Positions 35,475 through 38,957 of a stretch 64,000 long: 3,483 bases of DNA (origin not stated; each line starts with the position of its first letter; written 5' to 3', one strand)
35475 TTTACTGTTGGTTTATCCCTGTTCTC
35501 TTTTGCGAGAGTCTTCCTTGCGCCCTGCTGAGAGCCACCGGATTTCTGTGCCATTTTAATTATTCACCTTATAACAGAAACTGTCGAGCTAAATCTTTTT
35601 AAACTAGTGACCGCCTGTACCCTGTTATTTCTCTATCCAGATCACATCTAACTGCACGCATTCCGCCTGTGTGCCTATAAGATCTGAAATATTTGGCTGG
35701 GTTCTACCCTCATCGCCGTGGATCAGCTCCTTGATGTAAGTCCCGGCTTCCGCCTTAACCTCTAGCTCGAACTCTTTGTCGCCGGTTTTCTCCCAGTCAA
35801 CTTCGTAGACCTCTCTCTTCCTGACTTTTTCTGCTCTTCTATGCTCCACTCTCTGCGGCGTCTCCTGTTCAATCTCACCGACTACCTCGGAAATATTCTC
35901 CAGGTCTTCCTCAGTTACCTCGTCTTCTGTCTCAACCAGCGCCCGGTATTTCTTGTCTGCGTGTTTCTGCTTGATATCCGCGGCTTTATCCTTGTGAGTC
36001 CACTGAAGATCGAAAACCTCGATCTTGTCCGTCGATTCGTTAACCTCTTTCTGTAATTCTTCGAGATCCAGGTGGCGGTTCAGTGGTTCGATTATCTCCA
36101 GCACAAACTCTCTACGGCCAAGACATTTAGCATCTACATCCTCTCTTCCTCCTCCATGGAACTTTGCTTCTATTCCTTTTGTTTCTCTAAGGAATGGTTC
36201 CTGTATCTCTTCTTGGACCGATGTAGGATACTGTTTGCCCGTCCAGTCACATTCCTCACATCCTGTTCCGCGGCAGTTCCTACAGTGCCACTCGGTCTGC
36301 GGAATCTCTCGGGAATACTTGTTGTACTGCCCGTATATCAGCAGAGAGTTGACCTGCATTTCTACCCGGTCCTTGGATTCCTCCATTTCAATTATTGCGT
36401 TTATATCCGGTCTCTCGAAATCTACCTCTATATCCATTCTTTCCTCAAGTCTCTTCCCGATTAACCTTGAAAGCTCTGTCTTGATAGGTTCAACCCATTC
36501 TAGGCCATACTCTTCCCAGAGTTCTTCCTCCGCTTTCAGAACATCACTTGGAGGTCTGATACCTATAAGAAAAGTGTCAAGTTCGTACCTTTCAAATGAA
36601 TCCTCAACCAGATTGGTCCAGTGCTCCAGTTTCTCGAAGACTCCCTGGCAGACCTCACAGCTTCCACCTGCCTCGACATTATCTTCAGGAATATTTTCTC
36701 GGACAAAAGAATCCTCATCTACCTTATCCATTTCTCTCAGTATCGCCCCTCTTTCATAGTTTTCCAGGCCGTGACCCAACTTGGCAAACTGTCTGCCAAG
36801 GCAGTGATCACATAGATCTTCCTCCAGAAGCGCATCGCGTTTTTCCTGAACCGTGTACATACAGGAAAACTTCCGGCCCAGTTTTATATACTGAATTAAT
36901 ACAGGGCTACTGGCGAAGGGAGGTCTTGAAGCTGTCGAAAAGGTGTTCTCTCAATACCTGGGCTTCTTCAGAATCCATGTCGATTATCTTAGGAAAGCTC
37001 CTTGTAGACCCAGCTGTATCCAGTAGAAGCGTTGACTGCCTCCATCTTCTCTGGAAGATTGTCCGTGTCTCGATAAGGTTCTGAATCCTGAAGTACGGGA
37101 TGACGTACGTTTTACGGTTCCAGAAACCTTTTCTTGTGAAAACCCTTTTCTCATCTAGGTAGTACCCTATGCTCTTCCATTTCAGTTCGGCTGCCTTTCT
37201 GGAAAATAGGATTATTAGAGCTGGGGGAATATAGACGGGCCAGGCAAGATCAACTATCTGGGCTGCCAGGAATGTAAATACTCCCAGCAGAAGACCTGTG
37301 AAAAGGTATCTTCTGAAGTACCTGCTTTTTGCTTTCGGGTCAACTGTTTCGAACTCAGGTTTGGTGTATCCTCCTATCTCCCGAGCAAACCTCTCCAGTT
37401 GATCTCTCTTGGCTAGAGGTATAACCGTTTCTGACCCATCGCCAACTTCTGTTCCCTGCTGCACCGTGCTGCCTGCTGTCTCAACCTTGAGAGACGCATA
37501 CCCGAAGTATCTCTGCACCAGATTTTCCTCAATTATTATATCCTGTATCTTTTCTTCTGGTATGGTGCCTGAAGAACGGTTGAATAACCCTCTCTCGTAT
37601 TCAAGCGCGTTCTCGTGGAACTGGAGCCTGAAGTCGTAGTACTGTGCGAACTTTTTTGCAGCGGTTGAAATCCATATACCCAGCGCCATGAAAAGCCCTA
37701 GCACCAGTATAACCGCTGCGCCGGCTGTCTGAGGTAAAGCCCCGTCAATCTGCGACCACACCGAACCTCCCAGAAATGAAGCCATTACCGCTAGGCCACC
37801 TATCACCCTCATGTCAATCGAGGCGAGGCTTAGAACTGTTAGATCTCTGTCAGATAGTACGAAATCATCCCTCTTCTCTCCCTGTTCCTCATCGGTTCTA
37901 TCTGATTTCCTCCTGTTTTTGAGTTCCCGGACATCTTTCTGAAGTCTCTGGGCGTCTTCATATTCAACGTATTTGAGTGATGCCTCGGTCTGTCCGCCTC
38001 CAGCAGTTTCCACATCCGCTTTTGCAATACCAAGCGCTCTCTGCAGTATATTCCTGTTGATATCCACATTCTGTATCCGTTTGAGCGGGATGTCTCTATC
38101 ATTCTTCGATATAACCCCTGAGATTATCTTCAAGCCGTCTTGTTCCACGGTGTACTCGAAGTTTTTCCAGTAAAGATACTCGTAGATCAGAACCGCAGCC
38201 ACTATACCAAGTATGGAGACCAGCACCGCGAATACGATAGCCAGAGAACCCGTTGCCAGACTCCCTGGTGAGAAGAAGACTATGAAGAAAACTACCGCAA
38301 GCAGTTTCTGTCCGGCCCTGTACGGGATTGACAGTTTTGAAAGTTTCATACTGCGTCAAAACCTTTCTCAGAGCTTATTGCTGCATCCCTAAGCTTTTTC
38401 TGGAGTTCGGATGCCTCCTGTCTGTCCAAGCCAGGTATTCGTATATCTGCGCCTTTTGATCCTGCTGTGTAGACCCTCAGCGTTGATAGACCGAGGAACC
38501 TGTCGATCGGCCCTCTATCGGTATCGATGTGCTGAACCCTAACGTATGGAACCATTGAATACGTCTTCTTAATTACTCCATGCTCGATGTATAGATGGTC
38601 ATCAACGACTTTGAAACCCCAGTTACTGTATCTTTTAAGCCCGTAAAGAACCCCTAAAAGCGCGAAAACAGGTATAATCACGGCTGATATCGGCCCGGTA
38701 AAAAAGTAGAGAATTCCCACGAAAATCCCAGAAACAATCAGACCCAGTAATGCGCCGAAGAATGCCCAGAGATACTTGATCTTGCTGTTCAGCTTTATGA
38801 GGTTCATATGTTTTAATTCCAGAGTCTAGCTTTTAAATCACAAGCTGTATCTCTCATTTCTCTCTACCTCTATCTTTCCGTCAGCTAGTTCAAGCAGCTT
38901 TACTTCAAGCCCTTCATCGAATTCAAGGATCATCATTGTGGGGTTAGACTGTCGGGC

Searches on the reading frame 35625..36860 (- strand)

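Call 131: search_protein_families(library=pfam, proteins=[window:35625-36860:-], max_evalue=0.0001)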
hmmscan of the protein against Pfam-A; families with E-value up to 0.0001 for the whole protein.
window:35625-36860:- (411 aa): 2 families
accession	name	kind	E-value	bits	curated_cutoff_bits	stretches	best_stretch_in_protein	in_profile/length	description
PF21238.2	Pus10_C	-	5.7e-70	235.9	27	1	175-409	2-231/232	Pus10, C-terminal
PF22023.1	Pus10_THUMP_arc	-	5.5e-25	87.8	28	1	81-157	1-77/78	Pus10 THUMP domain, archaeal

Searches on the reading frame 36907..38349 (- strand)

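Call 131: search_protein_families(library=pfam, proteins=[window:36907-38349:-], max_evalue=0.0001)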
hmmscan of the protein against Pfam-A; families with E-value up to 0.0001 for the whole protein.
window:36907-38349:- (480 aa): 2 families
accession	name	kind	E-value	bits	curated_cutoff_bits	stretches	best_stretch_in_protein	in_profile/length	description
PF03703.20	bPH_2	-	3.4e-52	175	22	3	61-138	1-76/78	Bacterial PH domain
PF24649.1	DUF7642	-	7.9e-06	26.2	27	0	263-295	37-69/100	Domain of unknown function (DUF7642)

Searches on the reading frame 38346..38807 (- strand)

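Call 131: search_protein_families(library=pfam, proteins=[window:38346-38807:-], max_evalue=0.0001)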
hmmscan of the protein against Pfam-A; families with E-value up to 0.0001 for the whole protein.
window:38346-38807:- (153 aa): 1 family
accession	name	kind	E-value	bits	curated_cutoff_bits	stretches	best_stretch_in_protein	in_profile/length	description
PF03703.20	bPH_2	-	5.5e-19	68.6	22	1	60-138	1-77/78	Bacterial PH domain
